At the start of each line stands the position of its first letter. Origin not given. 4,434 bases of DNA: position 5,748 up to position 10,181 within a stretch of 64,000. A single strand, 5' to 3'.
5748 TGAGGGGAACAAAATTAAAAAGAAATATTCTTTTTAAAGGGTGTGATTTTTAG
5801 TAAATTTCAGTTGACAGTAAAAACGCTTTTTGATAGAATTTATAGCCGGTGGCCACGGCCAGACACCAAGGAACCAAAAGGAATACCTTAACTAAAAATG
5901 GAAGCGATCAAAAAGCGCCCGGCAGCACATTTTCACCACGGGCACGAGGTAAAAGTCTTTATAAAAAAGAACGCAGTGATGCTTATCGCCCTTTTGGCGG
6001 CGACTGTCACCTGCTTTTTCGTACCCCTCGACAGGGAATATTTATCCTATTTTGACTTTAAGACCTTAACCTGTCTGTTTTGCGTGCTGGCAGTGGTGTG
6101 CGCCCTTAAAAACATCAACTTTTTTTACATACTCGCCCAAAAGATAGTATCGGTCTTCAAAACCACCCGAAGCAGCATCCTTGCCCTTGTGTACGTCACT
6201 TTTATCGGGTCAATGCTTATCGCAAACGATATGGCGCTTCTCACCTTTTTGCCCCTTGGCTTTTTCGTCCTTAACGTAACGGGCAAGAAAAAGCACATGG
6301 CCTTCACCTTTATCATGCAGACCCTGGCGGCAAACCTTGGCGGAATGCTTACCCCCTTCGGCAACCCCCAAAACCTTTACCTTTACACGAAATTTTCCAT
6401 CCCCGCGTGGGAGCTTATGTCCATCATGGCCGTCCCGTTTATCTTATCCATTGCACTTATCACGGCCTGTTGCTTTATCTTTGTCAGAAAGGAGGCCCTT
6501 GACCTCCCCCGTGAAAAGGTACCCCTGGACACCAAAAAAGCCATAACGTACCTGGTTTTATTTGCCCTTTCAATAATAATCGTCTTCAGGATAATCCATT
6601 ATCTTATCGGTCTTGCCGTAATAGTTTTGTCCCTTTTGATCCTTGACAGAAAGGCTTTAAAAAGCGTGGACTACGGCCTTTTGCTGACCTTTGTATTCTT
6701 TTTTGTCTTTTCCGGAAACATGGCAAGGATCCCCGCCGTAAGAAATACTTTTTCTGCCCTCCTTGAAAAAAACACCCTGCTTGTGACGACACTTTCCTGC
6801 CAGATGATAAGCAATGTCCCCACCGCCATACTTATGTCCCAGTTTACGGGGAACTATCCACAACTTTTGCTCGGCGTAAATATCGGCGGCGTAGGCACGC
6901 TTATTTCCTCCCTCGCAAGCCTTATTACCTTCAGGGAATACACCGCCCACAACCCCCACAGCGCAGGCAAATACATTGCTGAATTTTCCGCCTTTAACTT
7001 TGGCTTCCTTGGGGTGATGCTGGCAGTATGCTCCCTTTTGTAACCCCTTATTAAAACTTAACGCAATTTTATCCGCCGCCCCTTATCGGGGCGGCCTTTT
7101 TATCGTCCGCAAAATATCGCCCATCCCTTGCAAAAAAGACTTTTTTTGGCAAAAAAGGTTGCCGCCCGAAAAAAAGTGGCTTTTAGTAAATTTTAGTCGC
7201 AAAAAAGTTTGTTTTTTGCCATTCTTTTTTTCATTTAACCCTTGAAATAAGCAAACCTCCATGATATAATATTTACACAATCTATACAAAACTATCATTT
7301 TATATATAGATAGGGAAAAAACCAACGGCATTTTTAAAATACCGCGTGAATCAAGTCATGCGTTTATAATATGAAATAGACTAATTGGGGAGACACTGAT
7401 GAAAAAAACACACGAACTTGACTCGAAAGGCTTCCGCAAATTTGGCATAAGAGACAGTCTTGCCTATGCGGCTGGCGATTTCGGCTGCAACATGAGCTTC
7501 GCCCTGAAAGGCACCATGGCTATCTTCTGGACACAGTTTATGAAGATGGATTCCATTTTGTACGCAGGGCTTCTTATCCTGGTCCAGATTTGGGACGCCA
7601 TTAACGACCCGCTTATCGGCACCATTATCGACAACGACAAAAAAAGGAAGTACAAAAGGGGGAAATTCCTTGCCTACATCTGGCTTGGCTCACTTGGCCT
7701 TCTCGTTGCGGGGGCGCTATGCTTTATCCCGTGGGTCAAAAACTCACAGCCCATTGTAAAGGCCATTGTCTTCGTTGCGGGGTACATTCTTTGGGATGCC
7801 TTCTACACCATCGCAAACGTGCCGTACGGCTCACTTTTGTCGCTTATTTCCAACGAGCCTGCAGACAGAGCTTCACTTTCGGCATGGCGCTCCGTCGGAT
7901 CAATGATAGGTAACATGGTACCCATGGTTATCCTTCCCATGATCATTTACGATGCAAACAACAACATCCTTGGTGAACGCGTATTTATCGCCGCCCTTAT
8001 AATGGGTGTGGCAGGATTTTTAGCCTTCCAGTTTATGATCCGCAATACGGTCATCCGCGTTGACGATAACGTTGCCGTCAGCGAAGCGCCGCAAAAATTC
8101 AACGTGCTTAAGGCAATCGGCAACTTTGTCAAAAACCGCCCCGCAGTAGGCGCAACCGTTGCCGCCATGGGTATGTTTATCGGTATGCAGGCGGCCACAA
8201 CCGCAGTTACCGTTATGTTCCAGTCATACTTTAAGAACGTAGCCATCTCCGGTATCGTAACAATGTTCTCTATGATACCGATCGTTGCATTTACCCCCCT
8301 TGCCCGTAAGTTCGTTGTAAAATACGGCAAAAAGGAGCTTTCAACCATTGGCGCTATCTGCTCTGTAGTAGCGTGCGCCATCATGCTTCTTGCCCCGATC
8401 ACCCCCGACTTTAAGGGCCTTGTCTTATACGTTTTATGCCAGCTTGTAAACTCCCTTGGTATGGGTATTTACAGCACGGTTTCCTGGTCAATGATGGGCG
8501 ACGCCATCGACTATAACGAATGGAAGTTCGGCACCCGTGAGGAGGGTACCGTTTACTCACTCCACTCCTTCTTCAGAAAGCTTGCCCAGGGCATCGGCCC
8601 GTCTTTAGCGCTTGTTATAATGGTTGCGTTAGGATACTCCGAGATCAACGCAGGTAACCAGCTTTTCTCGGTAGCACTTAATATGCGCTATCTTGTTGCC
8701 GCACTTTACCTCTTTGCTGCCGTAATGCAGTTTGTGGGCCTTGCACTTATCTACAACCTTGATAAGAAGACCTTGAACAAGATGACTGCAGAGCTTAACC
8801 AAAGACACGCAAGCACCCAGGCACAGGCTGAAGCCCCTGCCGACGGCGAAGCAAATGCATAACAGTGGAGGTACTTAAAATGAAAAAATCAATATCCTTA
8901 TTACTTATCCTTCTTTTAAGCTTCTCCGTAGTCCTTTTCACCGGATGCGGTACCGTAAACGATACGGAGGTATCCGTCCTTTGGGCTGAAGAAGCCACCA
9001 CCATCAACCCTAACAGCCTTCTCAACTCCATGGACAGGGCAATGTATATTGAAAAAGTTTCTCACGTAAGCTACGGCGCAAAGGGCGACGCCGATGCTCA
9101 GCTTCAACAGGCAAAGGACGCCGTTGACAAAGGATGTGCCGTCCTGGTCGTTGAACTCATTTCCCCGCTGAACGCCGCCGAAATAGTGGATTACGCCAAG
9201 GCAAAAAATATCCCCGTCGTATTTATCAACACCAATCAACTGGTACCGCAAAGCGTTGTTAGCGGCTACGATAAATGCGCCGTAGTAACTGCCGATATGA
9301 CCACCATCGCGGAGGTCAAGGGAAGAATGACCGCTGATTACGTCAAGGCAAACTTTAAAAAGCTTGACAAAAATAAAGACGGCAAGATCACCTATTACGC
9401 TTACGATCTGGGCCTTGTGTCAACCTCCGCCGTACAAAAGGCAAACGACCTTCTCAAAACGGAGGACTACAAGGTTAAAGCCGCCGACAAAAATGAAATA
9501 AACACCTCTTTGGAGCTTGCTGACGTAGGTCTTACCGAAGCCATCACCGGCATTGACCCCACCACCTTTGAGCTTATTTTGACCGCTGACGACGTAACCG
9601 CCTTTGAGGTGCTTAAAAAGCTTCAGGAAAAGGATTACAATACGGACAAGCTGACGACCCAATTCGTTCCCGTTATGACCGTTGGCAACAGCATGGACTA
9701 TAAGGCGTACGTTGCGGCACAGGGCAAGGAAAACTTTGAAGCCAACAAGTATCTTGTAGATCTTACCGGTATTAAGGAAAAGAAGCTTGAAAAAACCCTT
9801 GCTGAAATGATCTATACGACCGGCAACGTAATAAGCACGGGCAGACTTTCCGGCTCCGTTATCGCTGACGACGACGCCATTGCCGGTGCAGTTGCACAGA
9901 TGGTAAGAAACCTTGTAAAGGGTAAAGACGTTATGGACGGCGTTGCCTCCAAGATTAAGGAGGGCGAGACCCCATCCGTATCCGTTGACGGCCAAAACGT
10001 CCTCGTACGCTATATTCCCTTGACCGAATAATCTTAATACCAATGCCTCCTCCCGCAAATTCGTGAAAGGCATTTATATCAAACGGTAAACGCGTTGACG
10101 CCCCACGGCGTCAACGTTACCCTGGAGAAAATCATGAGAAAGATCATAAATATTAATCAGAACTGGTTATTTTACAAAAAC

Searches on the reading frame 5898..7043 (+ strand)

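Call 42: search_protein_families(library=pfam, proteins=[window:5898-7043:+], max_evalue=0.0001)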
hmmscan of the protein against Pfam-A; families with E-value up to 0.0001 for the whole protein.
window:5898-7043:+ (381 aa): 1 family
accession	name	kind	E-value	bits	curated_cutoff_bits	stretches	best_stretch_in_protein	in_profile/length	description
PF03600.22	CitMHS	-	5.8e-26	91.8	31.9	1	28-314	12-311/336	Citrate transporter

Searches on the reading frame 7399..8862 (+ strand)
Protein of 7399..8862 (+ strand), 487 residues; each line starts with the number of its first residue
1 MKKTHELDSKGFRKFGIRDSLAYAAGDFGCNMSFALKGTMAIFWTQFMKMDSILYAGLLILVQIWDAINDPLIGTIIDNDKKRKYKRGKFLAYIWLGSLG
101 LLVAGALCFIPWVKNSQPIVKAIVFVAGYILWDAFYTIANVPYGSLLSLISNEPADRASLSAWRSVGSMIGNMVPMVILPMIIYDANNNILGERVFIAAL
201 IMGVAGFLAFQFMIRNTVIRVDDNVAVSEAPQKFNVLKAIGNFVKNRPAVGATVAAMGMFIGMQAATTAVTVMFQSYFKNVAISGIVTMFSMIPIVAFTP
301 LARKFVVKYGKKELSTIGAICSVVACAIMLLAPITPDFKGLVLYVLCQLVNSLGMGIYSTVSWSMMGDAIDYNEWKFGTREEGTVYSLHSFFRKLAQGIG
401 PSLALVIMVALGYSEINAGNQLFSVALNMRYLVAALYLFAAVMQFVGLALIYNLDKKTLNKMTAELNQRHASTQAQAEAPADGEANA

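Call 42: search_protein_families(library=pfam, proteins=[window:7399-8862:+], max_evalue=0.0001)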
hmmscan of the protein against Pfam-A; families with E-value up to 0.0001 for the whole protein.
window:7399-8862:+ (487 aa): 2 families
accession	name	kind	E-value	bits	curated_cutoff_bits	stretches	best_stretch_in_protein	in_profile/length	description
PF13347.12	MFS_2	-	3e-53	181.4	27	1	23-452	2-423/427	MFS/sugar transport protein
PF07690.21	MFS_1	-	2e-14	53.8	33.4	1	95-401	65-347/347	Major Facilitator Superfamily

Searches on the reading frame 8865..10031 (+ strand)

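Call 42: search_protein_families(library=pfam, proteins=[window:8865-10031:+], max_evalue=0.0001)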
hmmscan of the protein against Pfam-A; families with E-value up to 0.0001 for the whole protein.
window:8865-10031:+ (388 aa): 1 family
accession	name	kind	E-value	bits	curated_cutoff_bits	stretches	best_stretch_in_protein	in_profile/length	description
PF13407.12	Peripla_BP_4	-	8.6e-16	58.7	35.1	1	68-284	33-227/258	Periplasmic binding protein domain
